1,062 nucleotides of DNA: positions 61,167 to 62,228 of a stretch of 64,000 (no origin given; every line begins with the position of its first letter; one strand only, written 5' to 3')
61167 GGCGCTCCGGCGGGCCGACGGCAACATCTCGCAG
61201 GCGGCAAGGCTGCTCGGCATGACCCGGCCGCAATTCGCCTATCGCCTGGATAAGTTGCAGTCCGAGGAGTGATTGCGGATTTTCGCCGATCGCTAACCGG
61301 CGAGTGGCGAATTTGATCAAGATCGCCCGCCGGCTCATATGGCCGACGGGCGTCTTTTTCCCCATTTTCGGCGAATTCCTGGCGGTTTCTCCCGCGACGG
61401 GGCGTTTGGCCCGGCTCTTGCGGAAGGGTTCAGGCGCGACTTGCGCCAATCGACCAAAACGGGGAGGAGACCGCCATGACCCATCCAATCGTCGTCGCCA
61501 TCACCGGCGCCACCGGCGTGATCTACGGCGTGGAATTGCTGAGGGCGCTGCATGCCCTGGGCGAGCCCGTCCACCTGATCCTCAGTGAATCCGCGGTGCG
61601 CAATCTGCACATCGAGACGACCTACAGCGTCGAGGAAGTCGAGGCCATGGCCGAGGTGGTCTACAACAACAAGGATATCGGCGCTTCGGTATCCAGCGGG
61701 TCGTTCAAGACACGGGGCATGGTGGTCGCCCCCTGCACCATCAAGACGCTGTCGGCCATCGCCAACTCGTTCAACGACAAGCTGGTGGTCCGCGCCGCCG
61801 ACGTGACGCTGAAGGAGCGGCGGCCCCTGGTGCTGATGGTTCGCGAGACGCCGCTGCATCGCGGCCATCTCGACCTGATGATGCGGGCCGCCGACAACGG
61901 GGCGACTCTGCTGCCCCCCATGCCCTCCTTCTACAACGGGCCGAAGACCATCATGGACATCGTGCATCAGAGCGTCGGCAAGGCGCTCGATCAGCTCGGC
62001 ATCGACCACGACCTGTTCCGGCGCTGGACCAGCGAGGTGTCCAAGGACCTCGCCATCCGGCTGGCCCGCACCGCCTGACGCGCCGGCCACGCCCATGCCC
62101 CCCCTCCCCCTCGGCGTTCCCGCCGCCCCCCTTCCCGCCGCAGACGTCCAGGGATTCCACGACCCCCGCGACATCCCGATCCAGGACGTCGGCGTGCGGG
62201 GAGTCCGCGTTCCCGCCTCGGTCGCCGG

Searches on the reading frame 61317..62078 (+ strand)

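Call 13: search_protein_families(library=pfam, proteins=[window:61317-62078:+], max_evalue=0.001)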
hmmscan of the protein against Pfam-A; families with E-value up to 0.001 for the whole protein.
window:61317-62078:+ (253 aa): 1 family
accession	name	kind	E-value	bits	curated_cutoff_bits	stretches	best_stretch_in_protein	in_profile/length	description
PF02441.25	Flavoprotein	-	1.2e-40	139.2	22.7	1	58-226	3-161/162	Flavoprotein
